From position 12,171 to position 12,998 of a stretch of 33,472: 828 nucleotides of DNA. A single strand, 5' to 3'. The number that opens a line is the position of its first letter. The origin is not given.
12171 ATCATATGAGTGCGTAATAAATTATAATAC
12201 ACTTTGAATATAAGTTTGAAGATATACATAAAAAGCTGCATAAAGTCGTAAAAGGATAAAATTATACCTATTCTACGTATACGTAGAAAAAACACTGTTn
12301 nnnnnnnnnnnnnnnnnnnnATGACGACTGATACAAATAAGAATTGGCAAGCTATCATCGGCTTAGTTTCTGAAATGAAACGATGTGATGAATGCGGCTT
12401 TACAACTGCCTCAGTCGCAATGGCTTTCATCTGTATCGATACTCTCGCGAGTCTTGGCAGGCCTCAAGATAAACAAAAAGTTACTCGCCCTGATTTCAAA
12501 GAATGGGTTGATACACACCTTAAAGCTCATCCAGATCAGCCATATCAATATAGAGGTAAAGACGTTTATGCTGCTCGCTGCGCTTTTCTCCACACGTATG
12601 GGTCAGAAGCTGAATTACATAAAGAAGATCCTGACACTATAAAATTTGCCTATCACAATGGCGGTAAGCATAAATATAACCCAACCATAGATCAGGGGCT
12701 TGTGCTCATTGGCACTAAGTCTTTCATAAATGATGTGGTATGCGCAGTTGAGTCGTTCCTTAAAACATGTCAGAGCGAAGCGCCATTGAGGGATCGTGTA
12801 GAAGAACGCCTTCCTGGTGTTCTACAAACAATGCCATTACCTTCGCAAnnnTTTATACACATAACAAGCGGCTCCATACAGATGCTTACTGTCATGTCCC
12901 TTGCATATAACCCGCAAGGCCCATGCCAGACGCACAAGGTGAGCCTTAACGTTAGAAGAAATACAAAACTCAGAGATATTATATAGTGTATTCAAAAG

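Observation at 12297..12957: Lone integron-type gene cassette? ORF bounded by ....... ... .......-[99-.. imperfect hairpin]-GTTAGAA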

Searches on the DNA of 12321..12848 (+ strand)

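Call 48: build_rna_model(alignment_id=A5, structure=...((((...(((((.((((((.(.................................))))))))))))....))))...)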
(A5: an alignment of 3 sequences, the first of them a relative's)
Model R1 built from alignment A5 (3 sequences, 80 columns); structure: as given.
model positions 72; base pairs 16; branch points 0; effective number of sequences 2.51; information 0.783 bits per position. Calibrated on 0.2 Mb of random sequence (short: E-values are rough).
structure used (alignment columns):
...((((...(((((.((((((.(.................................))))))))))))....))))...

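Call 49: search_with_rna_model(model_id=R1, sources=[L001, L002, L004, L006, L007, L008, L009, L010, L012, L013, L014, L015, L016, L017, L018, L019, L020, L021, L022, L026, L028, L029, L031, L032, L033, L034, L035, L037, L038, L039, L040, L041, L042, L043, L044, L045, L046, L047, L048, L049, L050], max_evalue=10, make_alignment=true)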
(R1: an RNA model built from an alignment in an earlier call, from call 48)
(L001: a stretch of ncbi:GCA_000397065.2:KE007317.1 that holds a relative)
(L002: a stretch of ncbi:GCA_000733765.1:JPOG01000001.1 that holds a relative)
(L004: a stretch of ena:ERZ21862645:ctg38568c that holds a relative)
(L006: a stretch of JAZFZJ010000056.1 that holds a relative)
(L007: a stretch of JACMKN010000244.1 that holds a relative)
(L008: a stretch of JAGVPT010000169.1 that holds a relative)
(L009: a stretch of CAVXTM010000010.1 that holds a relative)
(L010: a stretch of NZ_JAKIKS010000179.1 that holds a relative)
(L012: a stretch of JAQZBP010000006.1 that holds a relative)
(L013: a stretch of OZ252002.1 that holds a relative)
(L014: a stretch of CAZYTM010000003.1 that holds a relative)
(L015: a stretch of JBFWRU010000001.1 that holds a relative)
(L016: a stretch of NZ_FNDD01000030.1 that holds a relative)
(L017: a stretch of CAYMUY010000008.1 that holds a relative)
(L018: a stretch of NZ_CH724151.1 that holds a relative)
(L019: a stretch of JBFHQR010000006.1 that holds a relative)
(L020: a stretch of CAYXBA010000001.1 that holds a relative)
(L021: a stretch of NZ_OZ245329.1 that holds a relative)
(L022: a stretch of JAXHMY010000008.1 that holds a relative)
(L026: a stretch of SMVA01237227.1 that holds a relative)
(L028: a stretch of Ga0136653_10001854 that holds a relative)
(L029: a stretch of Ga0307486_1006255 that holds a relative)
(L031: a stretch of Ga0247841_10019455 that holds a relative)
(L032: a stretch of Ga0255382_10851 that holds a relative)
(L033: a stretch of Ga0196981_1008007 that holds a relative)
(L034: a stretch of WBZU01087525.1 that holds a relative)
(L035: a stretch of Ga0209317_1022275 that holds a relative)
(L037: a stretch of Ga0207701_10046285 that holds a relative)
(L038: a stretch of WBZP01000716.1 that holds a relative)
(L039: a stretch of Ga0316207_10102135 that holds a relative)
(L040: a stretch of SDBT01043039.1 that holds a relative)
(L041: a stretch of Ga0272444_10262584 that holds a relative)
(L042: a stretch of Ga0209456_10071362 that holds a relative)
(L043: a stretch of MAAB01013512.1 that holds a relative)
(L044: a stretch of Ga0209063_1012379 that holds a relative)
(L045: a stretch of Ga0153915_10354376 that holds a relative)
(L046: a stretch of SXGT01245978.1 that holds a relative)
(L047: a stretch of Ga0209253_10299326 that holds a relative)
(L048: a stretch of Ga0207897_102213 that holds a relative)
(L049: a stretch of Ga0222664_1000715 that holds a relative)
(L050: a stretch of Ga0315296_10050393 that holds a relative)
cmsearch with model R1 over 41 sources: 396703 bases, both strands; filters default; matches with E-value up to 10: 33.
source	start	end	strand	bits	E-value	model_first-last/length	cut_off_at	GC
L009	8874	8945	+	88.3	4.6e-22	1-72/72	no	0.69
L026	136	215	+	81.3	4.6e-20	1-72/72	no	0.56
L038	4633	4689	+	62.8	1.1e-14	1-72/72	no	0.61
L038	5326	5383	+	46.6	4.8e-10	1-72/72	no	0.52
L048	2387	2489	+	40.9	2.2e-08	1-72/72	no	0.63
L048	330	404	+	38.7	9.7e-08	1-72/72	no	0.61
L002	9509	9577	+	33.6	2.8e-06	1-72/72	no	0.72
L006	10539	10619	+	32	8.2e-06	1-72/72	no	0.43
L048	2803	2905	+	31.7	1e-05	1-72/72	no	0.67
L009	9907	9984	+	30.3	2.6e-05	1-72/72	no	0.65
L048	1647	1749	+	28.8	6.7e-05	1-72/72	no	0.64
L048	3195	3297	+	27.3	0.00019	1-72/72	no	0.69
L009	8874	8945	-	27.2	0.00019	1-72/72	no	0.69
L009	10539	10624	+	26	0.00044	1-72/72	no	0.62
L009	14907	14964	+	25.8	0.0005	1-72/72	no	0.69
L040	3119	3178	+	25.5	0.00062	1-72/72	no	0.5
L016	9885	9983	+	25.1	0.00077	1-72/72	no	0.55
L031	4930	4984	+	24.9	0.00089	1-72/72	no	0.47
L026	767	833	+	23.5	0.0023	1-72/72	no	0.58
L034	343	427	+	23.4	0.0024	1-72/72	no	0.62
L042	846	932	+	22.9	0.0035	1-72/72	no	0.49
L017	10517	10606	+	21.2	0.011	1-72/72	no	0.6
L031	5535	5591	+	19.9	0.026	1-72/72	no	0.42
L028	3322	3397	+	19.2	0.041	1-72/72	no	0.58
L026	136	215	-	18.6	0.061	1-72/72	no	0.56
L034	983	1088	+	18.5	0.062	1-72/72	no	0.49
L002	9891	9984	+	17.3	0.14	1-72/72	no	0.62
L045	1438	1493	+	17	0.17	1-72/72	no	0.5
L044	1200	1253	+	15.2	0.59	1-72/72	no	0.56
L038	5326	5383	-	14.6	0.86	1-72/72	no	0.52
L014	5183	5247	+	12.8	2.8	1-72/72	no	0.68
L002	569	607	-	12.1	4.6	15-57/72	no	0.77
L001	8530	8607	+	10.9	9.7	1-72/72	no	0.62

Alignment A6: 33 matches aligned to the model, 151 columns, each read 5' to 3' on its own strand. Consensus structure (alignment columns), stored with it:
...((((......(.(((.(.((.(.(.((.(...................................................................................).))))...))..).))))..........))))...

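Call 50: search_with_rna_model(model_id=R1, source=window, max_evalue=10, filters=off, show_alignments=3)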
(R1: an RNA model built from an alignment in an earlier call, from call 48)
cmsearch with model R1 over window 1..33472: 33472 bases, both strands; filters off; matches with E-value up to 10: 5.
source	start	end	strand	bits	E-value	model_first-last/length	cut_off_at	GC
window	12859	12957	+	19.8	0.0023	1-72/72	no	0.49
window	15878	15900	-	8.3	4.7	1-72/72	no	0.48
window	15035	15066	+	8.2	5.1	1-72/72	no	0.62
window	3600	3629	-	7.7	7.1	1-72/72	no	0.37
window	12136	12172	+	7.2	9.9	1-72/72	no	0.35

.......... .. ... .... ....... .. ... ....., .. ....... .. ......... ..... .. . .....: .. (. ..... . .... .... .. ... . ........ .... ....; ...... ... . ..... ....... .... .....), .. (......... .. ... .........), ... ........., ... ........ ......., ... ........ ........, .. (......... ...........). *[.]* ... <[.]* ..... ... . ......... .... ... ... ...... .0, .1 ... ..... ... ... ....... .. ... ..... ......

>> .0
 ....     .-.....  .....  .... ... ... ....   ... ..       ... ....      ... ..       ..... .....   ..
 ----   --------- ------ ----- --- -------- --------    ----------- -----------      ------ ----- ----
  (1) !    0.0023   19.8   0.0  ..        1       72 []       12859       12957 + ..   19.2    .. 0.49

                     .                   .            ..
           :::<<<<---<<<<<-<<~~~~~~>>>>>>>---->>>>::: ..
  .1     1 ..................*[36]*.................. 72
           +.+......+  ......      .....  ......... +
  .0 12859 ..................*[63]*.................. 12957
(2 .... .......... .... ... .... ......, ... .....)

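Call 51: search_with_rna_model(model_id=R1, sources=[L001, L002, L004, L006, L007, L008, L009, L010, L012, L013, L014, L015, L016, L017, L018, L019, L020, L021, L022, L026, L028, L029, L031, L032, L033, L034, L035, L037, L038, L039, L040, L041, L042, L043, L044, L045, L046, L047, L048, L049, L050], max_evalue=0.2, make_alignment=true)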
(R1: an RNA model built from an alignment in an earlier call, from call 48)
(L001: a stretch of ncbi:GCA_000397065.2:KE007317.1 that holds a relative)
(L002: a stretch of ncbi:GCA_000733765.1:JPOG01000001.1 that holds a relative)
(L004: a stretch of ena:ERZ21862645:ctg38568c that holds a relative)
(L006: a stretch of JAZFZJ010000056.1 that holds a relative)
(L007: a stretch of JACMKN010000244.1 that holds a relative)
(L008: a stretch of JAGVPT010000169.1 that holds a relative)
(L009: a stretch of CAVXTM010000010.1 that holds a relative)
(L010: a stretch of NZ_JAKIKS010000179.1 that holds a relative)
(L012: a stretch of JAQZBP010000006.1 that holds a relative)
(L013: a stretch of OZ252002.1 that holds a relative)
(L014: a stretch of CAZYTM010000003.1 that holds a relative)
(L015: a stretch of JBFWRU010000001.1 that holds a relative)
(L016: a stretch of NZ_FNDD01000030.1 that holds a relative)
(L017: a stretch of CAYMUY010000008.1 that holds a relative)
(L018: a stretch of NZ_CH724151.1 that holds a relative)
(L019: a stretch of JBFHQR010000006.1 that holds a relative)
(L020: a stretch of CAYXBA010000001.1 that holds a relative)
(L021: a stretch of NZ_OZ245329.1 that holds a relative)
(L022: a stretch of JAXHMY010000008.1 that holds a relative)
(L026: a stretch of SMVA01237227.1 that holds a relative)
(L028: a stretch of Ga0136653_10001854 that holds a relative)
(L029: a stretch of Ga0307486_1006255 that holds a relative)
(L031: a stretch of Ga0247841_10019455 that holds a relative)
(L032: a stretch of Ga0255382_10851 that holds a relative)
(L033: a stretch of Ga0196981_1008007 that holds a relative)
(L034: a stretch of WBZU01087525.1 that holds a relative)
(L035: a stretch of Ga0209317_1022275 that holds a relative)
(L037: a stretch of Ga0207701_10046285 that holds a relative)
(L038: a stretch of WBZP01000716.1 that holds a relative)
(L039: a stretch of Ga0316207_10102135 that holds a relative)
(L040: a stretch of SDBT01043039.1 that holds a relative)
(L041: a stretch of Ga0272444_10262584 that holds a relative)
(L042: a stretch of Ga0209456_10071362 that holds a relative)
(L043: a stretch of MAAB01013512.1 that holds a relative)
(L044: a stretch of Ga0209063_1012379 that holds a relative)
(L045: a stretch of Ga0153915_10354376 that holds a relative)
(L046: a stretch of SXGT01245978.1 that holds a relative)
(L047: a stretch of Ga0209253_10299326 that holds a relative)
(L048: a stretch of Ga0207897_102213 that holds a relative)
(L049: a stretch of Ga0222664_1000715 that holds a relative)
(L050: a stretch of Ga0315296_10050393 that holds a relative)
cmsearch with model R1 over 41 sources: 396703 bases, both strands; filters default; matches with E-value up to 0.2: 28.
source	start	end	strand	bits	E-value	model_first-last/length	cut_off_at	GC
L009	8874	8945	+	88.3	4.6e-22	1-72/72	no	0.69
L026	136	215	+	81.3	4.6e-20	1-72/72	no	0.56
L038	4633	4689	+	62.8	1.1e-14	1-72/72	no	0.61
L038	5326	5383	+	46.6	4.8e-10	1-72/72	no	0.52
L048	2387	2489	+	40.9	2.2e-08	1-72/72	no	0.63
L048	330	404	+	38.7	9.7e-08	1-72/72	no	0.61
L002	9509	9577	+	33.6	2.8e-06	1-72/72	no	0.72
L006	10539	10619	+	32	8.2e-06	1-72/72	no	0.43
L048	2803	2905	+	31.7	1e-05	1-72/72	no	0.67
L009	9907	9984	+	30.3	2.6e-05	1-72/72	no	0.65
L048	1647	1749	+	28.8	6.7e-05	1-72/72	no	0.64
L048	3195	3297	+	27.3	0.00019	1-72/72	no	0.69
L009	8874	8945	-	27.2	0.00019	1-72/72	no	0.69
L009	10539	10624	+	26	0.00044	1-72/72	no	0.62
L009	14907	14964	+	25.8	0.0005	1-72/72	no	0.69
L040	3119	3178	+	25.5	0.00062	1-72/72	no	0.5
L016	9885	9983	+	25.1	0.00077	1-72/72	no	0.55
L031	4930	4984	+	24.9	0.00089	1-72/72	no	0.47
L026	767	833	+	23.5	0.0023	1-72/72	no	0.58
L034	343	427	+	23.4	0.0024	1-72/72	no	0.62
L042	846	932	+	22.9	0.0035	1-72/72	no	0.49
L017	10517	10606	+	21.2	0.011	1-72/72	no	0.6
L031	5535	5591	+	19.9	0.026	1-72/72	no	0.42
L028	3322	3397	+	19.2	0.041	1-72/72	no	0.58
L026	136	215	-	18.6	0.061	1-72/72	no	0.56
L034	983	1088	+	18.5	0.062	1-72/72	no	0.49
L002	9891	9984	+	17.3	0.14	1-72/72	no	0.62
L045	1438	1493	+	17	0.17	1-72/72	no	0.5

Alignment A7: 28 matches aligned to the model, 147 columns, each read 5' to 3' on its own strand. Consensus structure (alignment columns), stored with it:
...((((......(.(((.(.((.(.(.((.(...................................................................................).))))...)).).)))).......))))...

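Call 52: build_rna_model(alignment_id=A7)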
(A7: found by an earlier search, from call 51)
Model R2 built from alignment A7 (28 sequences, 147 columns); structure: stored with the alignment.
model positions 78; base pairs 16; branch points 0; effective number of sequences 14.7; information 0.726 bits per position. Calibrated on 0.2 Mb of random sequence (short: E-values are rough).
structure used (alignment columns):
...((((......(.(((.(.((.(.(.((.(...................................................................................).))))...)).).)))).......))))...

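Call 53: search_with_rna_model(model_id=R2, source=window, max_evalue=10, filters=off, show_alignments=2)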
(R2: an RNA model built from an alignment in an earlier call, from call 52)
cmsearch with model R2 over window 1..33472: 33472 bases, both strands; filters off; matches with E-value up to 10: 6.
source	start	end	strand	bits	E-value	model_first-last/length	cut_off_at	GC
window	12859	12957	+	21.6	0.0034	1-78/78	no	0.49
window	2897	2950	-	9.4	3.1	1-78/78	no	0.43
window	2897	2950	+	9.1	3.6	1-78/78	no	0.43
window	12136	12172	+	8.2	5.8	1-78/78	no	0.35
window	17044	17070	-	8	6.8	1-78/78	no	0.67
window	5457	5473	-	7.9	7.1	1-78/78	no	0.41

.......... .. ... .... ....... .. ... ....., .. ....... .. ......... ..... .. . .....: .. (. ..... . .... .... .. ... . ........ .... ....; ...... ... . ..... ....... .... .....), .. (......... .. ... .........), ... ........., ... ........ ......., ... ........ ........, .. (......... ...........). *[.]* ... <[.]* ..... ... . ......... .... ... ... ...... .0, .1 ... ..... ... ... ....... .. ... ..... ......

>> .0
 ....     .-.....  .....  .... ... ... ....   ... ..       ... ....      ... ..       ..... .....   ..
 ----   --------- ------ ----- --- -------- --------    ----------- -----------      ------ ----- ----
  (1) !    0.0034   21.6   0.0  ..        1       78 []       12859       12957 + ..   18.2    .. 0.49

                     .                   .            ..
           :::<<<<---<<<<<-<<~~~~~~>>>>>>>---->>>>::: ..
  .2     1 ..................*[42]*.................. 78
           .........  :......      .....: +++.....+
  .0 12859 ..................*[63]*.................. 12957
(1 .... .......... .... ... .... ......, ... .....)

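Call 54: search_with_rna_model(model_id=R2, sources=[L072, L075, L077, L079, L080, L005, L073], max_evalue=10)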
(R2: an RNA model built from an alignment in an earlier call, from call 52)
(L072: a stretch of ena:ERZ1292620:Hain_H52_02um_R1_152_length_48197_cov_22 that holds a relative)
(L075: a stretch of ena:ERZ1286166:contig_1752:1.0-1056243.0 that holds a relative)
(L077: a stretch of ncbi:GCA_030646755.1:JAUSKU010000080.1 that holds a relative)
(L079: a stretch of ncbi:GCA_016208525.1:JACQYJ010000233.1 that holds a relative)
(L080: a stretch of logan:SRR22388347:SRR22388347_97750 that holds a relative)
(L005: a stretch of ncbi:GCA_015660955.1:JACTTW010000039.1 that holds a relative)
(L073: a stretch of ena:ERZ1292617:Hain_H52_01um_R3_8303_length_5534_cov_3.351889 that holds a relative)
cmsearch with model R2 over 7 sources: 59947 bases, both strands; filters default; matches with E-value up to 10: 2.
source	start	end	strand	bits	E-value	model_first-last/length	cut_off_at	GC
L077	7000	7053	+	26.2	0.00048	1-78/78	no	0.44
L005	6531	6629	+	21.6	0.0061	1-78/78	no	0.49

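Call 55: search_with_rna_model(model_id=R2, sources=[L072, L077, L079], max_evalue=10, filters=off, show_alignments=4)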
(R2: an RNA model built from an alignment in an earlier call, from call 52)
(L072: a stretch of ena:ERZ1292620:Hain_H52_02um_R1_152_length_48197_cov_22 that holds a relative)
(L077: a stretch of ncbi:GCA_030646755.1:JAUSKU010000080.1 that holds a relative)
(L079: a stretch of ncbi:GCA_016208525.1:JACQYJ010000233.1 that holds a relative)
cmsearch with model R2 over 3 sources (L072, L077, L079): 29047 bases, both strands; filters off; matches with E-value up to 10: 8.
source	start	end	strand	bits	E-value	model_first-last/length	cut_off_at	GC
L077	7000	7053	+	26.2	0.00023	1-78/78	no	0.44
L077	9429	9448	-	9.4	2.6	1-78/78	no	0.25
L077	7000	7053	-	9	3.4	1-78/78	no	0.44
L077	6334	6358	+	8.7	3.9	13-65/78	no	0.6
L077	439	462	-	7.7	6.7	1-78/78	no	0.5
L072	7876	7900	-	7.6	7.3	1-78/78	no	0.44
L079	1044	1060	-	7.6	7.4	1-78/78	no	0.47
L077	5807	5831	+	7.5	7.6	13-65/78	no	0.48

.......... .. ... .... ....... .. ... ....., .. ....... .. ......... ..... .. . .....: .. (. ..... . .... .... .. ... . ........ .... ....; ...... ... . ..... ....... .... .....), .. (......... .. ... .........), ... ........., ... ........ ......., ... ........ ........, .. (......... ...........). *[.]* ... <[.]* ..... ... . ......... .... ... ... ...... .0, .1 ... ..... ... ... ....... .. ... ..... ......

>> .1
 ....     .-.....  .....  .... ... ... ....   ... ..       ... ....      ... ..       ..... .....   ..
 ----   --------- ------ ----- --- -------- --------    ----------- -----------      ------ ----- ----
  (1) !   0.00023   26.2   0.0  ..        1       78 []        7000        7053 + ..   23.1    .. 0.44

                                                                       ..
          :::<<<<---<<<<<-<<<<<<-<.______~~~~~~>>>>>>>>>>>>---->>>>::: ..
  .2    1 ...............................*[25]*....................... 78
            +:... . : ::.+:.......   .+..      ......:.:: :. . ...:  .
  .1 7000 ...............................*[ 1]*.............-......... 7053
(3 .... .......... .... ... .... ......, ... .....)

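Call 71: search_with_rna_model(model_id=R2, sources=[L002, L004, L006, L007, L008, L009, L010, L011, L012, L013, L014, L015, L016, L017, L018, L019, L020, L021, L022, L028, L029, L031, L032, L037, L038, L040, L043, L044, L048], max_evalue=0.05)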
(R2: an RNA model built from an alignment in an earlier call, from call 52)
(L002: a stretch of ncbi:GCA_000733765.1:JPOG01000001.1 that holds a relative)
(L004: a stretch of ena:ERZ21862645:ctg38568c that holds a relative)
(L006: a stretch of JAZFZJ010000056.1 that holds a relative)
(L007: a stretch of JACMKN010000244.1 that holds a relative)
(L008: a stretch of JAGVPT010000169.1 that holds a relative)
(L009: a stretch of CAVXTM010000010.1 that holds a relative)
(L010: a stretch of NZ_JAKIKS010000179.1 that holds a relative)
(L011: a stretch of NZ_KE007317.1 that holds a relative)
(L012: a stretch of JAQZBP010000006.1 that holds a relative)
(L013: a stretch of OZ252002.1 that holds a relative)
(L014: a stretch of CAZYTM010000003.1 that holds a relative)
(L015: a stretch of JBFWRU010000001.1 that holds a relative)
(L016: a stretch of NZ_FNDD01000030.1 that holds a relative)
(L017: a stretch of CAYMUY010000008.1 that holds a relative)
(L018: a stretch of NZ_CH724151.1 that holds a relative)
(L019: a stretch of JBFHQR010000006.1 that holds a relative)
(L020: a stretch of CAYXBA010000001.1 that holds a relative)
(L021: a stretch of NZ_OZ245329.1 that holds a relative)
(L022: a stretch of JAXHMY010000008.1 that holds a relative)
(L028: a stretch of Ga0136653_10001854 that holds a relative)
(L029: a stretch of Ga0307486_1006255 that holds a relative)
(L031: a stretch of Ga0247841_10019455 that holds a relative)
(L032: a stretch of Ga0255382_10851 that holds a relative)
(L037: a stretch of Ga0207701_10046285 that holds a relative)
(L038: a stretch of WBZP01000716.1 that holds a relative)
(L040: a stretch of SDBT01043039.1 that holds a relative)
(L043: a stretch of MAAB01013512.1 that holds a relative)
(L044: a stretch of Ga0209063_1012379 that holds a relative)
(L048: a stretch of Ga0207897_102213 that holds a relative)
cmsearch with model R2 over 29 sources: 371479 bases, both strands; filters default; matches with E-value up to 0.05: 45.
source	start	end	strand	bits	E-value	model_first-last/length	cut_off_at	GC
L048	2387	2489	+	68.8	1.5e-13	1-78/78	no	0.63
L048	330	404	+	64.2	1.9e-12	1-78/78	no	0.61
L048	2803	2905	+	63.3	3.2e-12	1-78/78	no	0.67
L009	8874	8945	+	60.9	1.2e-11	1-78/78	no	0.69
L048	1647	1749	+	60.4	1.6e-11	1-78/78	no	0.64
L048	3195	3297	+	59.1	3.2e-11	1-78/78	no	0.69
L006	10539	10619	+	55.4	2.6e-10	1-78/78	no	0.43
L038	4633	4689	+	53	9.7e-10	1-78/78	no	0.61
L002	9509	9577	+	51.8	1.9e-09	1-78/78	no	0.72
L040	3119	3178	+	48.5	1.2e-08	1-78/78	no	0.5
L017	10517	10606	+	47.4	2.2e-08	1-78/78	no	0.6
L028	3322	3397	+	45.2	7.4e-08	1-78/78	no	0.58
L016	9885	9983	+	45.2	7.6e-08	1-78/78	no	0.55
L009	9907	9984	+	44.8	9.4e-08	1-78/78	no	0.65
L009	14907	14964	+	44.2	1.3e-07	1-78/78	no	0.69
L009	10539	10624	+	44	1.5e-07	1-78/78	no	0.62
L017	9887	9967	+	42.7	3.1e-07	1-78/78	no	0.58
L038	5326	5383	+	42.4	3.5e-07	1-78/78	no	0.52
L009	8874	8945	-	40.3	1.1e-06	1-78/78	no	0.69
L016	8980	9078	+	39.1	2.3e-06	1-78/78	no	0.52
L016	7140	7238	+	38.5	3.1e-06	1-78/78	no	0.52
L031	4930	4984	+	38.2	3.7e-06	1-78/78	no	0.47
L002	9891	9984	+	37.9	4.5e-06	1-78/78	no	0.62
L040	392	495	+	37.6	5.1e-06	1-78/78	no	0.55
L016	7607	7731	+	37.2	6.5e-06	1-78/78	no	0.43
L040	1392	1464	+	36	1.3e-05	1-78/78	no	0.52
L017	9236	9316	+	35.9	1.3e-05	1-78/78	no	0.59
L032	1053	1143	+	35.5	1.7e-05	1-78/78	no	0.57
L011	7432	7519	+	35.2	1.9e-05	1-78/78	no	0.62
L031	5535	5591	+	34.7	2.6e-05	1-78/78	no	0.42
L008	1262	1319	+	33.4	5.4e-05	1-78/78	no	0.6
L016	8002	8126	+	30.9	0.00022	1-78/78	no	0.46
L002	11388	11447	+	30.7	0.00024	1-78/78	no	0.63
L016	8519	8643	+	30.5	0.00027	1-78/78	no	0.41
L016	10534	10660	+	30.4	0.00029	1-78/78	no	0.42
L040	2437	2565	+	30.1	0.00034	1-78/78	no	0.53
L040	3566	3625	+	29.7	0.00042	1-78/78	no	0.47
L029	5680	5735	+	29.1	0.00058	1-78/78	no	0.55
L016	6304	6428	+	28.3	0.0009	1-78/78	no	0.46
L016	9420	9544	+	27.2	0.0017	1-78/78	no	0.44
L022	2685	2819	+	26.7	0.0023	1-78/78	no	0.39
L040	1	129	+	26.3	0.0028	4-78/78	5'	0.53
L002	10539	10625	+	24.9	0.0061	1-78/78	no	0.62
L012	9923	9986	+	21.9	0.032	1-78/78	no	0.53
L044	1822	1902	+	21.2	0.047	1-78/78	no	0.65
